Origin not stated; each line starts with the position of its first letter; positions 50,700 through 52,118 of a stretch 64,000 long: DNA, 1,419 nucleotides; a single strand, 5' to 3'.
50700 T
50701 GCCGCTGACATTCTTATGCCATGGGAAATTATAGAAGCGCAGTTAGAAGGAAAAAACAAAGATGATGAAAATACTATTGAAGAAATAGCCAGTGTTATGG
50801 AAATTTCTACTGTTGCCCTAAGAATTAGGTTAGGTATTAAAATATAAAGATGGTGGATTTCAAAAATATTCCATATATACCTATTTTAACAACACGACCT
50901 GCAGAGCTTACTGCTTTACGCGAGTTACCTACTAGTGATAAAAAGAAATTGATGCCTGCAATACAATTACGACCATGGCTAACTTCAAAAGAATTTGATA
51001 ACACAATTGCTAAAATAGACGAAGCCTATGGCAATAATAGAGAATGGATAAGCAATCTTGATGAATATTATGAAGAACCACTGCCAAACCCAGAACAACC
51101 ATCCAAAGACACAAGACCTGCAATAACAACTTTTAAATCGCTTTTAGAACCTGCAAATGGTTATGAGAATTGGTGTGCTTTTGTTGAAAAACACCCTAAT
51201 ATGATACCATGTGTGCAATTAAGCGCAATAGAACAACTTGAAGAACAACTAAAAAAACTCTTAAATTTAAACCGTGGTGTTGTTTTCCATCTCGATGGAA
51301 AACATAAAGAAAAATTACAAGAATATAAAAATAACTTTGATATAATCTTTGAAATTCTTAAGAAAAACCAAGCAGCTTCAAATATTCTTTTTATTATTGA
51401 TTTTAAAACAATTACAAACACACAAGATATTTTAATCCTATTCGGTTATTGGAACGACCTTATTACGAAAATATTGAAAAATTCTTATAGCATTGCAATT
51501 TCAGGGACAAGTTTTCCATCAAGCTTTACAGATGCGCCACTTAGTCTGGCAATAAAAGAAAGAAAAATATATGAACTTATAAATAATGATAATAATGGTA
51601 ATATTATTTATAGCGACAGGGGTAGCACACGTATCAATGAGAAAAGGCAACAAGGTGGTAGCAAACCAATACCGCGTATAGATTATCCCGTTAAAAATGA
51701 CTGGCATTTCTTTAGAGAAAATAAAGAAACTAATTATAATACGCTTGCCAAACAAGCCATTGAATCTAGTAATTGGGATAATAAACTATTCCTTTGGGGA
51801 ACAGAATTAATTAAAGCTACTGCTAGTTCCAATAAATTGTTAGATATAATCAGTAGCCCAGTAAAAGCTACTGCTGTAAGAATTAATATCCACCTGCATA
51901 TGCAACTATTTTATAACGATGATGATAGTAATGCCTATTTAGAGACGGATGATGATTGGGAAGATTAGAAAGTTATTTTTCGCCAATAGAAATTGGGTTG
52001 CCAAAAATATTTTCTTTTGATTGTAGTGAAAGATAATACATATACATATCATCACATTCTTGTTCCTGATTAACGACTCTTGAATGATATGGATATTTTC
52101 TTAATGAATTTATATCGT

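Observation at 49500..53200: AT-rich four-gene island: a candidate novel defence or abortive-infection module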

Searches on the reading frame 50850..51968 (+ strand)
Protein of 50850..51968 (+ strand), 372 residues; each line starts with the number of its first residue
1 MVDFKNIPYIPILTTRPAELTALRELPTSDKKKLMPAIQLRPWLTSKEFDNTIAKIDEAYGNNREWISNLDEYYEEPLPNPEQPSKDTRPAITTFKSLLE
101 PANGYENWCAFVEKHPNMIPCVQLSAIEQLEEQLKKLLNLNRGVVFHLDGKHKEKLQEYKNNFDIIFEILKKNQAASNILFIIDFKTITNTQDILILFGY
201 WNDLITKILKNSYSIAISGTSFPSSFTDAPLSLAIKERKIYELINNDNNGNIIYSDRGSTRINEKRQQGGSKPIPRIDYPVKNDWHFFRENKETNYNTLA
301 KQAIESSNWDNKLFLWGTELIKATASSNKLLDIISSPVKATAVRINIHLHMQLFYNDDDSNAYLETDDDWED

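Call 3: search_protein_families(library=pfam, proteins=[window:50850-51968:+], max_evalue=0.1)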
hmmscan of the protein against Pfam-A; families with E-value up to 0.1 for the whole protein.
window:50850-51968:+ (372 aa): 1 family
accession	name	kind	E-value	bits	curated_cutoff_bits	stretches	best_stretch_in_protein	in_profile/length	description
PF14350.11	Beta_protein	-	3.3e-48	165.4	27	1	9-353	1-341/342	Beta protein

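Call 4: search_protein_families(library=padloc, proteins=[window:50850-51968:+], max_evalue=0.1)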
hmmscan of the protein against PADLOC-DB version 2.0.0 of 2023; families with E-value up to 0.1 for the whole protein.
window:50850-51968:+ (372 aa): 3 families
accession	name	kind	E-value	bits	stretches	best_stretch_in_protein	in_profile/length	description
PDLC02985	beta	-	2.2e-38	130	1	2-366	3-350/355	-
PDLC03984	PD-Lambda-2_C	-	5e-13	46.9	2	131-340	125-345/377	-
PDLC03983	PD-Lambda-2_C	-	1.8e-05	22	1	9-327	7-325/374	-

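Call 5: search_protein_families(library=ncbifam, proteins=[window:50850-51968:+], max_evalue=0.1)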
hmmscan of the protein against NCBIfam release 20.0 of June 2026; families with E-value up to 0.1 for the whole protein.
window:50850-51968:+ (372 aa): 0 families

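Call 6: search_protein_families(library=phrogs, proteins=[window:50850-51968:+], max_evalue=0.01)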
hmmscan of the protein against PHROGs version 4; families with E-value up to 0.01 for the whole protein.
window:50850-51968:+ (372 aa): 1 family
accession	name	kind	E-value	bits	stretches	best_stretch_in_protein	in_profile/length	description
phrog_9159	-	unknown function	2.6e-29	103.7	1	5-351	2-345/356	-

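Call 9: search_dna_similar(query=window:50850-51968:+, collection=phages, mode=protein, max_rows=25, max_evalue=0.001)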
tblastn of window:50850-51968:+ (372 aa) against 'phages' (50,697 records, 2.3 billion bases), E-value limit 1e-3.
Records with a match: 4; places in all: 4; records where one place covers at least 80% of the query: 4.
Best place of each record, by identity: <60% 4.
By first word of the organism name: Enterobacteria 3; Pasteurella 1.
By host as written in the record: - 2; Pasteurella multocida Past22 1; Escherichia coli 1.
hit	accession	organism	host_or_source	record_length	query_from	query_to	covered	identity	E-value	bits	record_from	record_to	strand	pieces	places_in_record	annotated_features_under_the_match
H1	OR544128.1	Pasteurella phage Pmp11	Pasteurella multocida Past22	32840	2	368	99%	26.2%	2e-15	84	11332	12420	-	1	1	hypothetical protein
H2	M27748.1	Enterobacteria phage P4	-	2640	2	353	95%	26.4%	4e-19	95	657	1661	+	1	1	beta protein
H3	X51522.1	Enterobacteria phage P4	-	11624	2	353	95%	26.4%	5e-19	95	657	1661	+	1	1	unnamed protein product; beta gene product (AA 1-355)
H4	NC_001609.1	Enterobacteria phage P4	Escherichia coli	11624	2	353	95%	26.4%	5e-19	95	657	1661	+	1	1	beta family protein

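Call 20: find_encoding_contigs(protein=window:50850-51968:+, flank=10000, max_places=6)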
Protein window:50850-51968:+ (372 aa): no gene with exactly this product is on record in the collection.

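Call 21: find_homologous_proteins(query=window:50850-51968:+, max_evalue=0.00001)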
Query window:50850-51968:+ (372 aa): 341 proteins with E <= 0.00001 among 2605 candidates; the best 120 are listed.
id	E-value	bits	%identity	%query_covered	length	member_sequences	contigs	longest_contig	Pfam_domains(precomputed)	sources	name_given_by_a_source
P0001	4.9e-249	844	100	100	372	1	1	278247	PF14350.12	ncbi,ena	-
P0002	1.0e-98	349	48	100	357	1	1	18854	PF14350.12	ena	-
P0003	5.2e-90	321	45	100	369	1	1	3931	PF14350.12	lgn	-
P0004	6.0e-89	317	42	100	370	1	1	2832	PF14350.12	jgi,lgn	jgi:hypothetical protein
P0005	1.4e-87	313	44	100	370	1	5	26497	PF14350.12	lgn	-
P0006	3.1e-87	312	43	100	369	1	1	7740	PF14350.12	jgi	jgi:hypothetical protein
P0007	3.5e-87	311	43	100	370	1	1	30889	PF14350.12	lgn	-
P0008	6.1e-86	307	45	98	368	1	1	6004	PF14350.12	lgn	-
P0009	1.1e-84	303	43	100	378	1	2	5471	PF14350.12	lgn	-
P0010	2.0e-84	302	42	100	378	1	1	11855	PF14350.12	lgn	-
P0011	4.4e-83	298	44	100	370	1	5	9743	PF14350.12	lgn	-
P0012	2.0e-82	296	44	100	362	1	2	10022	PF14350.12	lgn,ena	-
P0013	2.8e-81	292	42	100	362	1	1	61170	PF14350.12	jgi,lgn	jgi:hypothetical protein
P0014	1.2e-80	290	44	100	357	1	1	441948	PF14350.12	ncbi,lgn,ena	-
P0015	1.1e-72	264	41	98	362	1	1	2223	PF14350.12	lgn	-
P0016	4.8e-70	255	40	99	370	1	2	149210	PF14350.12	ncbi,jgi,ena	-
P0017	1.4e-69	253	40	98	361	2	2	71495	PF14350.12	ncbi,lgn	-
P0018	9.6e-69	251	40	98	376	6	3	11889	PF14350.12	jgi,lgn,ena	-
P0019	1.9e-67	247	39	100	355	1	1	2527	PF14350.12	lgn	-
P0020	1.7e-65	240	39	94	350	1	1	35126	PF14350.12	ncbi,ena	-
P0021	1.9e-65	240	39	100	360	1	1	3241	PF14350.12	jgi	-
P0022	8.4e-65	238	39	99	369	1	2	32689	PF14350.12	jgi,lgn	jgi:hypothetical protein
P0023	1.3e-64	237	39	99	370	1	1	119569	PF14350.12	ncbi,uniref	ncbi:beta family protein [Pectobacterium brasiliense]|uniref:beta family protein n=1 Tax=Pectobacter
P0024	2.2e-64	236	39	94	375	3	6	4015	PF14350.12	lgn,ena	-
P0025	2.9e-64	236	37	99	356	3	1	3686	PF14350.12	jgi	jgi:hypothetical protein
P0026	5.3e-64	235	39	98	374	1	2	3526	PF14350.12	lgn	-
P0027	1.9e-63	233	37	100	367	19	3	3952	PF14350.12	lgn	-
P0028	2.4e-63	233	38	96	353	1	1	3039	PF14350.12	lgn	-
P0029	4.4e-63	232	37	99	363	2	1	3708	PF14350.12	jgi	jgi:hypothetical protein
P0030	5.1e-63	232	38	99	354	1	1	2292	PF14350.12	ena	-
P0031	2.5e-62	230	38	99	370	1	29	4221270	PF14350.12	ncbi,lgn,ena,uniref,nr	ncbi:TPA: beta family protein [Morganella morganii subsp. morganii]|uniref:Protein beta n=1 Tax=Morg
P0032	2.6e-62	230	36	98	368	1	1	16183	PF14350.12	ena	-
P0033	3.2e-62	229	39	93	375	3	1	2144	PF14350.12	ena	-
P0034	9.5e-62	228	37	99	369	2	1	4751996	PF14350.12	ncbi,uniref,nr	ncbi:beta family protein [Dickeya chrysanthemi]|uniref:beta family protein n=1 Tax=Dickeya chrysanth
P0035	9.6e-62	228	37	99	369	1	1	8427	PF14350.12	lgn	-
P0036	1.6e-61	227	36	99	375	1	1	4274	PF14350.12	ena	-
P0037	1.9e-61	227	38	99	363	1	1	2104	PF14350.12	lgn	-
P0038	5.9e-61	225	36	100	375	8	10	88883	PF14350.12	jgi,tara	jgi:hypothetical protein|tara:strand:- start:19806 stop:20933 length:1128 start_codon:yes stop_codon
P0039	1.1e-60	224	37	99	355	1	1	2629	PF14350.12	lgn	-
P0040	1.5e-60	224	35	98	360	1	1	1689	PF14350.12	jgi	jgi:hypothetical protein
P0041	1.9e-60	223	37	98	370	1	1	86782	PF14350.12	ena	-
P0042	2.5e-60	223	36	99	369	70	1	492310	PF14350.12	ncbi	ncbi:beta family protein [Lelliottia amnigena]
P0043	2.7e-60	223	38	98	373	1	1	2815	PF14350.12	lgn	-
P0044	3.2e-60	223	36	100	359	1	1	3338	PF14350.12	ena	-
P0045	4.8e-60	222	38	99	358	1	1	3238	PF14350.12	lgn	-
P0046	5.8e-60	222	37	100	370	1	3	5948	PF14350.12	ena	-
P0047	6.5e-60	222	36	98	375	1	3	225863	PF14350.12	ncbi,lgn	-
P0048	6.9e-60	222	37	99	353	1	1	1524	PF14350.12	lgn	-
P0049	7.4e-60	222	35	98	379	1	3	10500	PF14350.12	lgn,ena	-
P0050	8.9e-60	221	35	98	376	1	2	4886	PF14350.12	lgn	-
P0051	1.5e-59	221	36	99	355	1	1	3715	PF14350.12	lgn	-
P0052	1.7e-59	220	36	100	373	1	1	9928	PF14350.12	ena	-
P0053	2.4e-59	220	39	99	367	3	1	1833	PF14350.12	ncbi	ncbi:protein beta [Photobacterium damselae]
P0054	2.5e-59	220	35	99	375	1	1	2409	PF14350.12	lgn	-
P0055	3.1e-59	220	36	99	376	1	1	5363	PF14350.12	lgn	-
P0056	3.3e-59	219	37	98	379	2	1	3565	PF14350.12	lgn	-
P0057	3.9e-59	219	37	96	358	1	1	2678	PF14350.12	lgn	-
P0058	5.1e-59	219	36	99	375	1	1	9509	PF14350.12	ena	-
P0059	5.1e-59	219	38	100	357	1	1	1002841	PF14350.12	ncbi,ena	-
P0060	6.3e-59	218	36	98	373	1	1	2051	PF14350.12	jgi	-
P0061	7.2e-59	218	37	99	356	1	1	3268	PF14350.12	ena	-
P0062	7.4e-59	218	38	99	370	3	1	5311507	PF14350.12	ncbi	ncbi:beta family protein [Serratia sp. D1N4]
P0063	1.2e-58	218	37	98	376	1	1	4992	PF14350.12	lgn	-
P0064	1.3e-58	217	35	98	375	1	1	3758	PF14350.12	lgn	-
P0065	1.9e-58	217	37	98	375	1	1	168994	PF14350.12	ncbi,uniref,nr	ncbi:protein beta [Vibrio sp. 03-59-1]|uniref:beta family protein n=1 Tax=Vibrio sp. 03-59-1 TaxID=2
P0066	2.1e-58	217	35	98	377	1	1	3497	PF14350.12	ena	-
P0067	4.5e-58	216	35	98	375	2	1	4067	PF14350.12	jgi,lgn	-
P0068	5.1e-58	215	34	100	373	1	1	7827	PF14350.12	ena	-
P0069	1.2e-57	214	36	94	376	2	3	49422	PF14350.12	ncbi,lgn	-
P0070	1.3e-57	214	38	98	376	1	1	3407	PF14350.12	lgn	-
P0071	1.5e-57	214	38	100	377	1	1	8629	PF14350.12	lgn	-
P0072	1.9e-57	214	34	100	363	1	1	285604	PF14350.12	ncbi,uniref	ncbi:hypothetical protein V5F34_18000 [Xanthobacter autotrophicus]|uniref:beta family protein n=1 Ta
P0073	2.0e-57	214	34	100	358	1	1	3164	PF14350.12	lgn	-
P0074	2.3e-57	213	36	100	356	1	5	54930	PF14350.12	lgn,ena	-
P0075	2.5e-57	213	35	98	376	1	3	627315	PF14350.12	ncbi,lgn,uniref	ncbi:MAG: beta family protein [Marinobacter sp.]|uniref:beta family protein n=1 Tax=Marinobacter sp.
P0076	2.6e-57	213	36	99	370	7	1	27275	PF14350.12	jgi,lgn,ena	-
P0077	3.0e-57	213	34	99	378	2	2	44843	PF14350.12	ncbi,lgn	-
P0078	3.5e-57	213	39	98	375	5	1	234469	PF14350.12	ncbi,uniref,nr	ncbi:beta family protein [Alteromonas sp. PRIM-21]|uniref:beta family protein n=1 Tax=Alteromonas sp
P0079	5.1e-57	212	37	98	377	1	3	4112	PF14350.12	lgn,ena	-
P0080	5.5e-57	212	38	95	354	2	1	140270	PF14350.12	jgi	jgi:hypothetical protein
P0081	1.3e-56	211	35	99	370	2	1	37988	PF14350.12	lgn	-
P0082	1.7e-56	210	35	99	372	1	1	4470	PF14350.12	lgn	-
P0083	3.5e-56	209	34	100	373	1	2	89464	PF14350.12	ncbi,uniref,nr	ncbi:beta family protein [Shewanella algidipiscicola]|uniref:Protein beta n=1 Tax=Shewanella algidip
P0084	6.6e-56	209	33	100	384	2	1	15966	PF14350.12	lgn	-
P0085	7.5e-56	208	34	98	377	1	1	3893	PF14350.12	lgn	-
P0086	9.4e-56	208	36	100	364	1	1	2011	PF14350.12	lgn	-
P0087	1.1e-55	208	38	99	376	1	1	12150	PF14350.12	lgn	-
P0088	1.4e-55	207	36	99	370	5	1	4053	PF14350.12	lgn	-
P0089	1.5e-55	207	34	98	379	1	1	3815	PF14350.12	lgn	-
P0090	2.2e-55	207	34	98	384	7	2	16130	PF14350.12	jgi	jgi:hypothetical protein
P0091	2.7e-55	207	36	99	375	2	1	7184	PF14350.12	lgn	-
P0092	3.2e-55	206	35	98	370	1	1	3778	PF14350.12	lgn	-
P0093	3.8e-55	206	34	98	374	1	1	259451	PF14350.12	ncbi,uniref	ncbi:beta family protein [Methylophaga sp.]|uniref:beta family protein n=1 Tax=Methylophaga sp. TaxI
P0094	4.8e-55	206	34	98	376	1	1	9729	PF14350.12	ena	-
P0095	4.8e-55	206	36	99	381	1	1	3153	PF14350.12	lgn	-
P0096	5.6e-55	205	34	98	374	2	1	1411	PF14350.12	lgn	-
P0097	7.5e-55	205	34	98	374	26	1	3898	PF14350.12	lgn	-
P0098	7.8e-55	205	34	98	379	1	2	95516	PF14350.12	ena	-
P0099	8.3e-55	205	36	100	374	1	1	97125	PF14350.12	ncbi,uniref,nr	ncbi:beta family protein [Paraglaciecola chathamensis]|uniref:beta family protein n=1 Tax=Paraglacie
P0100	1.1e-54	205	36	98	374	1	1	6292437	PF14350.12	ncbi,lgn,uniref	ncbi:beta family protein [Pseudomonas caspiana]|uniref:beta family protein n=1 Tax=Pseudomonas caspi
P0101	1.2e-54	204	35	98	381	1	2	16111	PF14350.12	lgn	-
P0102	1.3e-54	204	36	100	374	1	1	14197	PF14350.12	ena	-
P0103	1.3e-54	204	33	98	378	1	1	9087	PF14350.12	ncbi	-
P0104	1.4e-54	204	34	100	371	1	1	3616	PF14350.12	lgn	-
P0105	1.6e-54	204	36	98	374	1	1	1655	PF14350.12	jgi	jgi:hypothetical protein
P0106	1.6e-54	204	32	100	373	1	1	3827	PF14350.12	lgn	-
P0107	1.8e-54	204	36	98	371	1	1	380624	PF14350.12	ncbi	-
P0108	2.1e-54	204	34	100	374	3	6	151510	PF14350.12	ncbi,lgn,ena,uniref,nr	ncbi:protein beta [Moritella sp.]|uniref:beta family protein n=1 Tax=Moritella sp. TaxID=78556 RepID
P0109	2.8e-54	203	34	98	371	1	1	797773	PF14350.12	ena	-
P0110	3.6e-54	203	33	100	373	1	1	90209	PF14350.12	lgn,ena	-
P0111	4.6e-54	202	33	98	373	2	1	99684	PF14350.12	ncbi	ncbi:protein beta [Vibrio splendidus]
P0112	8.6e-54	202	35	97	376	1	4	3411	PF14350.12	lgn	-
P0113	1.2e-53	201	36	99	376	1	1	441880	PF14350.12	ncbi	-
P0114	1.2e-53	201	36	95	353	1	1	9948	PF14350.12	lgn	-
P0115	1.7e-53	201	35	100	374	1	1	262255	PF14350.12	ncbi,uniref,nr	ncbi:protein beta [Vibrio sp. ZF57]|uniref:beta family protein n=1 Tax=Vibrio sp. ZF57 TaxID=1840084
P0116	1.7e-53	201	34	100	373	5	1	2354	PF14350.12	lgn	-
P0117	1.9e-53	200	35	95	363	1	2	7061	PF14350.12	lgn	-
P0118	2.2e-53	200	36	100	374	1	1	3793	PF14350.12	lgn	-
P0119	2.5e-53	200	32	99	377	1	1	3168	PF14350.12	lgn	-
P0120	3.4e-53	200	35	98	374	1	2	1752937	PF14350.12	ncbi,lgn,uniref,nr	ncbi:beta family protein [Vibrio metschnikovii]|uniref:beta family protein n=1 Tax=Vibrio metschniko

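Call 22: find_encoding_contigs(protein=P0001, flank=10000, max_places=3)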
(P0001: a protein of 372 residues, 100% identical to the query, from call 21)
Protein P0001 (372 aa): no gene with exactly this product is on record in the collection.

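Call 23: find_encoding_contigs(protein=P0002, flank=6000, max_places=3)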
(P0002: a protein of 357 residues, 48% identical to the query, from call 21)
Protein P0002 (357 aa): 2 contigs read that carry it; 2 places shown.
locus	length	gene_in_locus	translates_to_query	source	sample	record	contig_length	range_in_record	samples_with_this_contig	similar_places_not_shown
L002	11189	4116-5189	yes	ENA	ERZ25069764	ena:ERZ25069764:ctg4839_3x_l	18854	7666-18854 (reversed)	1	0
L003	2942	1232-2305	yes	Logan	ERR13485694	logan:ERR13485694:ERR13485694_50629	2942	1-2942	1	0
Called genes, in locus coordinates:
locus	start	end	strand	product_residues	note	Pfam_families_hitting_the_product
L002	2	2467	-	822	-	?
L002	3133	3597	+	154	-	-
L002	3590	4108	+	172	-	PF06114:Peptidase_M78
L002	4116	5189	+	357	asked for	PF14350:Beta_protein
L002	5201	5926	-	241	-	PF26915:Phage_P4_cII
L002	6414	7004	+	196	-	-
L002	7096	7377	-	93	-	PF01722:BolA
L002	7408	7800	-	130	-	PF07378:FlbT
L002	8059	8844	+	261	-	PF08032:SpoU_sub_bind, PF00588:SpoU_methylase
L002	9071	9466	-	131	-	PF08570:DUF1761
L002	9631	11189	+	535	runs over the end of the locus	PF00342:PGI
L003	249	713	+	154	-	-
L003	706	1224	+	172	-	PF06114:Peptidase_M78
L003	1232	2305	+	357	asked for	PF14350:Beta_protein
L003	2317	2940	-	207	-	?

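Call 24: find_encoding_contigs(protein=P0014, flank=6000, max_places=3)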
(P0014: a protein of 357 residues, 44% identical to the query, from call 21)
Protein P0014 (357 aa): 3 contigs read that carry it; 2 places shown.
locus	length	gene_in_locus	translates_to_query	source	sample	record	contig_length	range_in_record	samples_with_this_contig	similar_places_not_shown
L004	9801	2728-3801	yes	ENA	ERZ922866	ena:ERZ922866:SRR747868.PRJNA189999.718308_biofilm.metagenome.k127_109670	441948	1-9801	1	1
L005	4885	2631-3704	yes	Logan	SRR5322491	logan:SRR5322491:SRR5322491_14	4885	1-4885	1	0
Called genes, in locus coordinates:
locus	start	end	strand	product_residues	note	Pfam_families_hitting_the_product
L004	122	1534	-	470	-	PF03389:MobA_MobL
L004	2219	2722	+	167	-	PF06114:Peptidase_M78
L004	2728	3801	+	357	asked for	PF14350:Beta_protein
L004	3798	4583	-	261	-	PF26915:Phage_P4_cII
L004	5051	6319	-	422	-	-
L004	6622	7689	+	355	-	PF00724:Oxidored_FMN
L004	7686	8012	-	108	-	-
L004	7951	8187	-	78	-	-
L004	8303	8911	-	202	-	PF13599:Pentapeptide_4 (faint), PF00805:Pentapeptide, PF13576:Pentapeptide_3 (faint), PF00805:Pentapeptide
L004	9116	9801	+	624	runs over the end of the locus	PF01541:GIY-YIG (weak), PF27096:UvrC_M, PF22920:UvrC_RNaseH, PF08459:UvrC_RNaseH_dom, PF14520:HHH_5 (weak)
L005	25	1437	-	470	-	PF03389:MobA_MobL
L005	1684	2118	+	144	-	-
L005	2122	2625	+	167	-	PF06114:Peptidase_M78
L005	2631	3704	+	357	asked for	PF14350:Beta_protein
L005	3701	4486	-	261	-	PF26915:Phage_P4_cII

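Call 27: find_related_loci(query=A1, collection=genome_contigs, flank=5000)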
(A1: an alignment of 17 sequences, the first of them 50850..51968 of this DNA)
Query A1 (372 aa) in genome_contigs; peptide patterns used: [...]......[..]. (x = any residue, [..] = any of these).
47 stretches matched a pattern; 35 encode a relative of the query (tblastn E <= 1e-3); 35 distinct loci.
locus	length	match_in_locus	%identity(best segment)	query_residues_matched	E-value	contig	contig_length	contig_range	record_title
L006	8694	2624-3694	44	1-372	6e-88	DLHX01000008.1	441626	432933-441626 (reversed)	MAG TPA_asm: Micavibrio sp. UBA7657 UBA7657_contig_374, whole genome shotgun sequence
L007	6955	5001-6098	40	5-372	5e-83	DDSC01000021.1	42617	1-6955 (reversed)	MAG TPA_asm: Micavibrio sp. UBA2400 UBA2400_contig_9302, whole genome shotgun sequence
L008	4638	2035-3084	37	9-372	4e-72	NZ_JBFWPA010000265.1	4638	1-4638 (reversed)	MAG: Pseudorhodoplanes sp. isolate CA_2019_TPBF_149 NODE_70407_length_4638_cov_2.438040_TPBF, whole genome shotgun seque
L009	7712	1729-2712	39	9-356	3e-69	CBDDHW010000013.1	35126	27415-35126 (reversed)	MAG: Rhodospirillaceae bacterium isolate 1ec66c8d-06de-4981-a354-2a218cba640c genome assembly, contig: contig_13, whole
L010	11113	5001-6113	36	2-372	1e-66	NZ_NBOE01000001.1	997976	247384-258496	Colwellia polaris strain MCCC 1C00015 MCCC1C00015, whole genome shotgun sequence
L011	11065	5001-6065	35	3-372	1e-64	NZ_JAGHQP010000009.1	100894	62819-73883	Brevundimonas sp. A19_0 NODE_9_length_100894_cov_62.942481, whole genome shotgun sequence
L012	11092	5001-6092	38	9-372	2e-64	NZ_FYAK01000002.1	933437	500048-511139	Photobacterium malacitanum strain CECT 9190T, whole genome shotgun sequence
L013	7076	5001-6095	35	9-372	6e-64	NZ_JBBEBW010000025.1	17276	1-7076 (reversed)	MAG: Marinobacter sp. isolate LejiaF_55_83 Lejia_F_4757_length_17276_cov_49, whole genome shotgun sequence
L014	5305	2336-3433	35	9-372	1e-62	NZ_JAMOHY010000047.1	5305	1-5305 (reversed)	Stutzerimonas stutzeri strain V81 52PstStvem81gv22C047, whole genome shotgun sequence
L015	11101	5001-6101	36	1-372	9e-61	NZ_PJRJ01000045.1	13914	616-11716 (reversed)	Acinetobacter sp. B51(2017) NODE_45_length_13914_cov_64.6772, whole genome shotgun sequence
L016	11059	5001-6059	36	6-356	2e-60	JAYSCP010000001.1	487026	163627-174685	MAG: Alteromonadaceae bacterium isolate ZZ2_ZZA245_bin.30 NODE_5_length_487026_cov_79.701968, whole genome shotgun seque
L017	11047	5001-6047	33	9-372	2e-58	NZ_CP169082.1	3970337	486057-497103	Brevundimonas staleyi strain CCUG 57884 chromosome, complete genome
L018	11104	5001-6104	36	3-372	1e-58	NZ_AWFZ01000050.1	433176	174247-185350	Siccibacter turicensis LMG 23730 strain LMG23730T contig101, whole genome shotgun sequence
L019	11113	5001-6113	35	4-372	1e-57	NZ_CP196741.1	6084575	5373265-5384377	Pseudomonas antarctica strain CAM17-5 chromosome, complete genome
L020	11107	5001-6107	35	5-372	2e-57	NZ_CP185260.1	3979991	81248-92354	Alteromonas sp. A079 chromosome, complete genome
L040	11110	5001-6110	37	2-372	4e-63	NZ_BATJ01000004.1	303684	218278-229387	Vibrio proteolyticus NBRC 13287, whole genome shotgun sequence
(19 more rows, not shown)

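Call 51: search_solved_structures(query=A3, max_evalue=1)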
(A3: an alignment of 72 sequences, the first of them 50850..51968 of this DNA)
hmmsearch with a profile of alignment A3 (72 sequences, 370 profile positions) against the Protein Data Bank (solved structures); distinct sequences matched with E-value up to 1: 2.
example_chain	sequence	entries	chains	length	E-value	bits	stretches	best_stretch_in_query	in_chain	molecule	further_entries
4j29_A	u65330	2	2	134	0.34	13.2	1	115-184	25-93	Engineered Protein OR258 | DE NOVO DESIGNED PROTEIN OR258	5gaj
3swh_A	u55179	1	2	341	0.68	12.2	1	106-143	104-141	Protein unc-13 homolog A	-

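Call 60: search_dna_similar(query=window:50850-51968:+, collection=plasmids, mode=protein, max_rows=40, max_evalue=0.001)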
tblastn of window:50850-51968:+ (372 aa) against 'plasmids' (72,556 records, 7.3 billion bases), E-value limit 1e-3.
Records with a match: 4; places in all: 5; records where one place covers at least 80% of the query: 2.
Best place of each record, by identity: <60% 4.
By first word of the organism name: Neorhizobium 1; Aeromonas 1; Azospirillum 1; Agrobacterium 1.
By predicted mobility (MOB-suite, as given by PLSDB): conjugative 2; non-mobilizable 1; mobilizable 1.
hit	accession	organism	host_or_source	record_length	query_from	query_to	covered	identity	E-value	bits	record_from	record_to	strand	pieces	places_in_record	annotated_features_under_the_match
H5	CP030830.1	Neorhizobium sp. NCHU2750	Rosa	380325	3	372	99%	36.2%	1e-58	212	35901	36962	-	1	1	hypothetical protein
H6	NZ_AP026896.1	Aeromonas caviae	Microbe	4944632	9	261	68%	30.2%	6e-19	96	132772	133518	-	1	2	none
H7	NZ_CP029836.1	Azospirillum ramasamyi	single cell,Cow dung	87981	9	356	94%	21.0%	1e-9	67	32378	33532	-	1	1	hypothetical protein | sce7726 family protein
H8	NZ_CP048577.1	Agrobacterium tumefaciens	-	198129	214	372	43%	43.9%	2e-28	124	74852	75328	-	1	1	hypothetical protein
